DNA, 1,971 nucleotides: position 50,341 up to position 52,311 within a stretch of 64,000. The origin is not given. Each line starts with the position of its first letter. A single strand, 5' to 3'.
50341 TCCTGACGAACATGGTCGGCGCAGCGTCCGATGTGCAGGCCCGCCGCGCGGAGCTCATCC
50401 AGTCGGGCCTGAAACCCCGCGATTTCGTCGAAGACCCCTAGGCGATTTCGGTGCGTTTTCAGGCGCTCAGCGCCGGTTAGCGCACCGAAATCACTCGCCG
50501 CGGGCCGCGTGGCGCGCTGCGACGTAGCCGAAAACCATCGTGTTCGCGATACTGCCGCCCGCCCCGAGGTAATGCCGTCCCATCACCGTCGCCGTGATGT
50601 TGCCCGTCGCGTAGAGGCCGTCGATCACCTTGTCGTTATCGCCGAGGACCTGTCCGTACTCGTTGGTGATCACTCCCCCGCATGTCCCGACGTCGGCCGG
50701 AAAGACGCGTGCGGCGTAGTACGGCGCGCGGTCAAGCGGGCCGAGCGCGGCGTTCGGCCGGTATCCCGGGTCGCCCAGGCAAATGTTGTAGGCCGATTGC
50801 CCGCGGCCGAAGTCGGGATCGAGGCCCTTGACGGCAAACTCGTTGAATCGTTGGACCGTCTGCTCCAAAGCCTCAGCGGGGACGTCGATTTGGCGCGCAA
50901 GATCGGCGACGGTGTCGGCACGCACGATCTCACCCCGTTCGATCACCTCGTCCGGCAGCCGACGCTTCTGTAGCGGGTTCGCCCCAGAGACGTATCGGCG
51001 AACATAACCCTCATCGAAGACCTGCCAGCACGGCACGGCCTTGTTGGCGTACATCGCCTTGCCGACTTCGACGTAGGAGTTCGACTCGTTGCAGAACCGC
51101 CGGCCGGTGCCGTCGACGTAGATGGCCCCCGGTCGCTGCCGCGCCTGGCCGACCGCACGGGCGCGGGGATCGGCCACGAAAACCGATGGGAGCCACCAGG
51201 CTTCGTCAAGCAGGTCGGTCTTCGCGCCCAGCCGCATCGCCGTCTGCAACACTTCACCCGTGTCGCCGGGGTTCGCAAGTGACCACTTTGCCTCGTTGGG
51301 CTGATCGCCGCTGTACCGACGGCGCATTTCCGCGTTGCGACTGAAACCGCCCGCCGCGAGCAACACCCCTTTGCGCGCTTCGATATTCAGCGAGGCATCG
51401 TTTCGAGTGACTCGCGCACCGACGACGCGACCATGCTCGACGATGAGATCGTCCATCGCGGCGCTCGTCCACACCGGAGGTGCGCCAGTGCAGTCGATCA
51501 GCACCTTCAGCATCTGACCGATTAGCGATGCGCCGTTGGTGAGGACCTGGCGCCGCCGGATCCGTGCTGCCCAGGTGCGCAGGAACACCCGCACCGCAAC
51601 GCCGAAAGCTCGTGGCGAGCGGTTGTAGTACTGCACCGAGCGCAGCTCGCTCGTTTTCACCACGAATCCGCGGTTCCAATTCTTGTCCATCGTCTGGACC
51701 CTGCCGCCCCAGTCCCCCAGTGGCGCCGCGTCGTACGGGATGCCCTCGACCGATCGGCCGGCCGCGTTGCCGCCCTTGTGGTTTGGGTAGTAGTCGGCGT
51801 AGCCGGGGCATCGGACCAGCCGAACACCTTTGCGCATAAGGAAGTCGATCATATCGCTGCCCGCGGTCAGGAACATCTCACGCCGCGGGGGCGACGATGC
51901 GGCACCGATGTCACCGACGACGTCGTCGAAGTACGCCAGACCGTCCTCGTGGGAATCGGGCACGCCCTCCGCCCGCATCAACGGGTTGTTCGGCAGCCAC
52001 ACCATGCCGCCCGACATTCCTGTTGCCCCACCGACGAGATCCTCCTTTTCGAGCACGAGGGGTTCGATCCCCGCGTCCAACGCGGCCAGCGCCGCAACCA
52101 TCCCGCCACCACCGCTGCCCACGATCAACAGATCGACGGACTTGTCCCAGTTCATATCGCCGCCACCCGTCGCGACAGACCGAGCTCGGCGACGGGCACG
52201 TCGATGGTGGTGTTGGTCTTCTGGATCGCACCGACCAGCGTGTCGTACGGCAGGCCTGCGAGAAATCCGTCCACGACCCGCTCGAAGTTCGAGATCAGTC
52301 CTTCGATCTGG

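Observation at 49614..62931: Uncharacterised 13-gene steroid/terpenoid-type catabolic cluster next to ileS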

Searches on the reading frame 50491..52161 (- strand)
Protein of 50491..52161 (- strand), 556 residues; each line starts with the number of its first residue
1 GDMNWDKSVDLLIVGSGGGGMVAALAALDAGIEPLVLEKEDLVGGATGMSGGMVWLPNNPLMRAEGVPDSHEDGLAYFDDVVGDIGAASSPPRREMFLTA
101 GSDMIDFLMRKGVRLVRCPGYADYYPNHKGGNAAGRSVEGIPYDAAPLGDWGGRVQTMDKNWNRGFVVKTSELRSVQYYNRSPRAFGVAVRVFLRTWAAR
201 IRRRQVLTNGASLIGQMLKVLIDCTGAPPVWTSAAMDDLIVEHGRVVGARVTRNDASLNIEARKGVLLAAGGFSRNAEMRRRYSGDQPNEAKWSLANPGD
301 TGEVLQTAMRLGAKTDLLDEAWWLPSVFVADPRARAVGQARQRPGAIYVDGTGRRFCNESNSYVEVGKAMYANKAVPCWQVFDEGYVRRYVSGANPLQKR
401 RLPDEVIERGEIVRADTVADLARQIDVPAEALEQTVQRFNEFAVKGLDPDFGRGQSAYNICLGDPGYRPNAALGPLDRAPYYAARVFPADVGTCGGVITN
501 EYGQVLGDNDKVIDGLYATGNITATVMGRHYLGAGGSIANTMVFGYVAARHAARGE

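Call 4: search_protein_families(library=pfam, proteins=[window:50491-52161:-], max_evalue=0.001)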
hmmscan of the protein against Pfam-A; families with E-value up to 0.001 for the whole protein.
window:50491-52161:- (556 aa): 3 families
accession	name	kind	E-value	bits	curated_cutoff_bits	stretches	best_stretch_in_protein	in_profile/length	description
PF00890.30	FAD_binding_2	-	2.7e-74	251.3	20.4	1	10-538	1-414/414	FAD binding domain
PF01266.30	DAO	-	3.3e-06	27.3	27.9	1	10-55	1-47/353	FAD dependent oxidoreductase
PF12831.13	FAD_oxidored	-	1.1e-05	25.3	27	1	10-57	1-48/416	FAD dependent oxidoreductase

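Call 6: search_protein_families(library=ncbifam, proteins=[window:50491-52161:-], max_evalue=0.00001)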
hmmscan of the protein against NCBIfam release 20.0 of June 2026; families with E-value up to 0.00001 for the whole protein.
window:50491-52161:- (556 aa): 27 families (the best 25 are shown)
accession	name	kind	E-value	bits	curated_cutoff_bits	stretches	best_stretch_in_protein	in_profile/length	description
NF009478.0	PRK12844.1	equivalog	1.3e-242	806.1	789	1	2-554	2-550/559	3-ketosteroid-delta-1-dehydrogenase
NF005882.1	PRK07843.1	equivalog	1.9e-151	505.2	788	1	9-550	2-545/547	3-oxosteroid 1-dehydrogenase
NF009473.0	PRK12835.1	subfamily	3e-148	494.9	837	1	3-554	6-568/585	FAD-binding protein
NF009479.0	PRK12845.1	equivalog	3.9e-126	421.7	793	1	6-554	16-565/566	3-ketosteroid-delta-1-dehydrogenase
NF009477.0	PRK12843.1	equivalog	3.5e-124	415.4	758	1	2-554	10-570/578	FAD-dependent oxidoreductase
NF004789.0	PRK06134.1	subfamily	7.4e-120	401.2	747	1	3-554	7-569/581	FAD-dependent oxidoreductase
NF009476.0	PRK12839.1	equivalog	2.9e-97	326.2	940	1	7-554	7-566/572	FAD-dependent oxidoreductase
NF009474.0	PRK12837.1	equivalog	5.3e-92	309.3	675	2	202-551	164-507/513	FAD-binding protein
NF053677.1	Desat2ChcC2Cyan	equivalog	1e-91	308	900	1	9-553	1-552/558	4-oxocyclohex-2-ene-1-carboxylate 5-dehydrogenase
NF053676.1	4oxCHCAChcC1Cy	equivalog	3.8e-81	273.1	1000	1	9-551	2-525/528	4-oxocyclohexanecarboxylate 2-dehydrogenase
TIGR01813.1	flavo_cyto_c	subfamily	3.5e-58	197.4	285.45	2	206-549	125-443/444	flavocytochrome c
NF005510.0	PRK07121.1-3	subfamily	7.3e-48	163.5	481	2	210-554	178-488/492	FAD-binding protein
NF005511.0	PRK07121.1-4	equivalog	1.8e-47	162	466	2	247-554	252-541/553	FAD-binding protein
NF005064.0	PRK06481.1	equivalog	1.3e-43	149.5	542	2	229-553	206-500/506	flavocytochrome c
NF005509.0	PRK07121.1-2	subfamily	3.4e-43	148.1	630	2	233-553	223-522/527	FAD-binding protein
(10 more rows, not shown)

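Call 14: search_solved_structures(query=window:50491-52161:-, max_evalue=1e-10)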
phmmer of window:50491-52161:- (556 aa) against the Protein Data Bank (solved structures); distinct sequences matched with E-value up to 1e-10: 26.
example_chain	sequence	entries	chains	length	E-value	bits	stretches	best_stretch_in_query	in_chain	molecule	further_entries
7p18_A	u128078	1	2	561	5.2e-97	328.9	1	8-554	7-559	3-oxosteroid 1-dehydrogenase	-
4c3x_A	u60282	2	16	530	3.4e-82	280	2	208-553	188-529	3-KETOSTEROID DEHYDROGENASE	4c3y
8jbz_AAA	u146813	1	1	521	7.3e-82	278.9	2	208-553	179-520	3-ketosteroid dehydrogenase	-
8joj_A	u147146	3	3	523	7.4e-82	278.8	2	208-553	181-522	3-ketosteroid dehydrogenase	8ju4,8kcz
8am6_AAA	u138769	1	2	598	5.1e-34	120.9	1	242-556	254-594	Fumarate reductase/succinate dehydrogenase flavoprotein domain protein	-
8am8_BBB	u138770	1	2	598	1.4e-33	119.4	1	242-556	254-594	Fumarate reductase/succinate dehydrogenase flavoprotein domain protein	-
8am3_AAA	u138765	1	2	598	1.5e-33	119.4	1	242-556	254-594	Fumarate reductase/succinate dehydrogenase flavoprotein domain protein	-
6t85_A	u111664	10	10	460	7e-32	113.9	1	210-554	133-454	Urocanate reductase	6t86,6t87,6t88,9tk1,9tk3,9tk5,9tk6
1d4c_A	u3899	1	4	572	3.7e-30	108.2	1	201-554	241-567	FLAVOCYTOCHROME C FUMARATE REDUCTASE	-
1d4d_A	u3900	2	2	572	5.5e-30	107.6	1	201-554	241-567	FLAVOCYTOCHROME C FUMARATE REDUCTASE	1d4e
1jrz_A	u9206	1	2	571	1.9e-26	95.9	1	265-554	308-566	FLAVOCYTOCHROME C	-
1lj1_A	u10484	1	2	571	1.6e-25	92.9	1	264-554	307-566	flavocytochrome c3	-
1m64_A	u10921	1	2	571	1.7e-25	92.8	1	264-554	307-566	flavocytochrome c3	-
1kss_A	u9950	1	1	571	2.3e-25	92.4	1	265-554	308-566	flavocytochrome c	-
1e39_A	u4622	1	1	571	2.5e-25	92.3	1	264-554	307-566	FUMARATE REDUCTASE FLAVOPROTEIN SUBUNIT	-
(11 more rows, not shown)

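Call 26: search_solved_structures(query=window:50491-52161:-, max_evalue=1e-60, show_alignments=2)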
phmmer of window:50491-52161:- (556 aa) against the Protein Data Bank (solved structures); distinct sequences matched with E-value up to 1e-60: 4.
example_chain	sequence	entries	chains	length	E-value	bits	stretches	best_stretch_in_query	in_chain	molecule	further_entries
7p18_A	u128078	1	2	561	5.2e-97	328.9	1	8-554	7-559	3-oxosteroid 1-dehydrogenase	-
4c3x_A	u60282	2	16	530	3.4e-82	280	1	208-553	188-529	3-KETOSTEROID DEHYDROGENASE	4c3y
8jbz_AAA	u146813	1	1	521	7.3e-82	278.9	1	208-553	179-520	3-ketosteroid dehydrogenase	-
8joj_A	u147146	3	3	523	7.4e-82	278.8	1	208-553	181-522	3-ketosteroid dehydrogenase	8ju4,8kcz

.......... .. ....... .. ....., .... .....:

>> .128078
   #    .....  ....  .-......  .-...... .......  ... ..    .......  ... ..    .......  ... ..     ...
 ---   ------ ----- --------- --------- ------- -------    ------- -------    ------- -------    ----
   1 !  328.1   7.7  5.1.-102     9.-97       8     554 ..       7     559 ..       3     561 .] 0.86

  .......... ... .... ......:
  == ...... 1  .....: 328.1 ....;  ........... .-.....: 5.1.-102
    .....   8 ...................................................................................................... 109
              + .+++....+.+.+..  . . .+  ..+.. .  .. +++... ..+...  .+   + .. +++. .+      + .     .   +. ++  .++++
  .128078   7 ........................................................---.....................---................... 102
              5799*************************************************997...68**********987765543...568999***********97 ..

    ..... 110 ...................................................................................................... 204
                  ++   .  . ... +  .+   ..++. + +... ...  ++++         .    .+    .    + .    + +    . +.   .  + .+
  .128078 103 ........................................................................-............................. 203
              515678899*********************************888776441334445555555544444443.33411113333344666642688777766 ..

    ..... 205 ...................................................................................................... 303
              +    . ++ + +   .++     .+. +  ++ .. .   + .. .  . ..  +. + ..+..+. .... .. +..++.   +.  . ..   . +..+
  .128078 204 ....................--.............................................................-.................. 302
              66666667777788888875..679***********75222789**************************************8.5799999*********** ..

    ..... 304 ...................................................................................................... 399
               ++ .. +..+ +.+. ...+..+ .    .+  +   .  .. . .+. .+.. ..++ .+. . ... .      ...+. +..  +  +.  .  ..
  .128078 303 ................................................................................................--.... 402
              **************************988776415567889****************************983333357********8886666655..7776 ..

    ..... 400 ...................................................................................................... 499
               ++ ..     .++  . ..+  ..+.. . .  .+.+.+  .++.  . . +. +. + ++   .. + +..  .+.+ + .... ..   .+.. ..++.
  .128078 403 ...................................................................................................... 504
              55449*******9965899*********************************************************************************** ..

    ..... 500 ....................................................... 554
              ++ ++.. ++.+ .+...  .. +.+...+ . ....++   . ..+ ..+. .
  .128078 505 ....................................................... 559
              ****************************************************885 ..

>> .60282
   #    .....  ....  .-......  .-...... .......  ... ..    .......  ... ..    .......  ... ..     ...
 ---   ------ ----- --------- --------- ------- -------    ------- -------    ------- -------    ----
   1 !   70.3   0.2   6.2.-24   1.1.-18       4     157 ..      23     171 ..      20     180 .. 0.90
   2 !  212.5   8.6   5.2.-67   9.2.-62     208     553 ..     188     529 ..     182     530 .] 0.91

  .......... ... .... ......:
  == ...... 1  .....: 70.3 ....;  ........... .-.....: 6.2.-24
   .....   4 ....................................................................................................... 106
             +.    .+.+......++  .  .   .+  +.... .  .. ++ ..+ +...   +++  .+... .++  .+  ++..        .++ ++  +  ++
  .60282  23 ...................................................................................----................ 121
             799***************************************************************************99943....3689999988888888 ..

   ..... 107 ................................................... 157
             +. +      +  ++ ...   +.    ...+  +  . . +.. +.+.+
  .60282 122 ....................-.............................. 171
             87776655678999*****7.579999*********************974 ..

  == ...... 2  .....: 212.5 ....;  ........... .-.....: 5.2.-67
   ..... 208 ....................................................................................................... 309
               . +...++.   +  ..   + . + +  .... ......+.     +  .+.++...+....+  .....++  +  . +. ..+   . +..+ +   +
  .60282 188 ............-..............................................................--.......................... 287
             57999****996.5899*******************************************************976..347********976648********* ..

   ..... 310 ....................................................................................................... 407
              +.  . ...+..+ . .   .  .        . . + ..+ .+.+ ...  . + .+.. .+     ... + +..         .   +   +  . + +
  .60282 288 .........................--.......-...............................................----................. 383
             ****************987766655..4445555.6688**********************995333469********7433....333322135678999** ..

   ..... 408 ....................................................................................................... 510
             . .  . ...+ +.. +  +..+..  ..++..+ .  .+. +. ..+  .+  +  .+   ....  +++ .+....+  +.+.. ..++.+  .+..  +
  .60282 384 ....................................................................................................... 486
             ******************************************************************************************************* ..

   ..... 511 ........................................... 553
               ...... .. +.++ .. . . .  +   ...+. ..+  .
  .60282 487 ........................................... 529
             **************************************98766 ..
